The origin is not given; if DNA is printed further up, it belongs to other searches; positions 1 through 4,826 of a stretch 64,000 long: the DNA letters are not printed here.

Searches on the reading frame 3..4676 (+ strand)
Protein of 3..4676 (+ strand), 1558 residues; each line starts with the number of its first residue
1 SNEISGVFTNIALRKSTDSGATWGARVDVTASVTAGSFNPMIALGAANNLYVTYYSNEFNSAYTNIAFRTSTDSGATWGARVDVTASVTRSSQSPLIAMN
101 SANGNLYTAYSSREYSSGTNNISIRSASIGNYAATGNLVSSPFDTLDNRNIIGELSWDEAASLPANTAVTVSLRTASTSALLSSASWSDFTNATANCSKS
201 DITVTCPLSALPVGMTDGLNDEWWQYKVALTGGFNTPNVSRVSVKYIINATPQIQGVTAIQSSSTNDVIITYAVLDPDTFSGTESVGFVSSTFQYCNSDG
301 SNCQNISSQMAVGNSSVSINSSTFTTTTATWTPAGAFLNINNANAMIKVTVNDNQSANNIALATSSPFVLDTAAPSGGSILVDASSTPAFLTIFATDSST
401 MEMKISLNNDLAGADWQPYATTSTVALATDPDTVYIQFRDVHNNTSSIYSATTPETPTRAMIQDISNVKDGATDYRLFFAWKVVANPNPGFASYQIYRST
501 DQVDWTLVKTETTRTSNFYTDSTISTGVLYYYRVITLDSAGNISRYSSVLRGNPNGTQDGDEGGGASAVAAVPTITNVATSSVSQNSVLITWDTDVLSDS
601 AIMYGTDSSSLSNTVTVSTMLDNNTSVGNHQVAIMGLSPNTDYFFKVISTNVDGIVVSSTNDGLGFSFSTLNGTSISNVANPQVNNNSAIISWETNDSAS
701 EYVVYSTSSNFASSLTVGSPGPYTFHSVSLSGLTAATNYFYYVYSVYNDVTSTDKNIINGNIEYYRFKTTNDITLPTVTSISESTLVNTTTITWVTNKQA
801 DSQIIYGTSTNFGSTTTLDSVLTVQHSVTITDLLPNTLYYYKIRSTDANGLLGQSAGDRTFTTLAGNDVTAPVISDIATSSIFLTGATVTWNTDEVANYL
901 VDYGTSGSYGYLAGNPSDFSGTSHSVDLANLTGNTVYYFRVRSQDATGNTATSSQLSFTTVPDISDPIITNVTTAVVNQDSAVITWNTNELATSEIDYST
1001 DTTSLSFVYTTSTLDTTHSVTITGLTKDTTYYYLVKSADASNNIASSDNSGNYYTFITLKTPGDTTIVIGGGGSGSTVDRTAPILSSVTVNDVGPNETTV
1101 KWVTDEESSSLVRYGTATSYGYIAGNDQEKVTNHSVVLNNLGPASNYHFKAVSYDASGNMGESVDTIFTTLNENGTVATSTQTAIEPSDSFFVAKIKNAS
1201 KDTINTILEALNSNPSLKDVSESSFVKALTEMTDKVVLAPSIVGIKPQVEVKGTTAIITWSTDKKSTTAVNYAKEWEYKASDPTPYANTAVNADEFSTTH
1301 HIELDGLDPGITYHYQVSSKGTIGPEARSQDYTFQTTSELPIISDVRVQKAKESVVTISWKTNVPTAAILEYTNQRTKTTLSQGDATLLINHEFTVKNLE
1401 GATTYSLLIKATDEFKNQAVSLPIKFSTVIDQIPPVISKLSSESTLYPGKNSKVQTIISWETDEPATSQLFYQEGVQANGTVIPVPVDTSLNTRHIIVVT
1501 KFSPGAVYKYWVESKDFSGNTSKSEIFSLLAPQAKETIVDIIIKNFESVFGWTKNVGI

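Call 125: search_protein_families(library=pfam, proteins=[window:3-4676:+], max_evalue=0.00001)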
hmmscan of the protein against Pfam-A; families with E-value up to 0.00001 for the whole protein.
window:3-4676:+ (1558 aa): 4 families
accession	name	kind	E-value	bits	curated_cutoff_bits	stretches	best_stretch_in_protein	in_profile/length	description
PF16656.11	Pur_ac_phosph_N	-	1.8e-53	179.5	30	5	578-652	6-83/93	Purple acid Phosphatase, N-terminal domain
PF00041.27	fn3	-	1.9e-25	89.3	25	0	885-958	14-83/84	Fibronectin type III domain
PF16655.11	PhoD_N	-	8.3e-17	62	30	0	1270-1325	26-84/90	PhoD-like phosphatase, N-terminal domain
PF25059.1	FN3_DSCAM-DSCAML_C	-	6.1e-12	46.2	39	0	1112-1176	25-85/89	DSCAM/DSCAML C-terminal Fn3-like domain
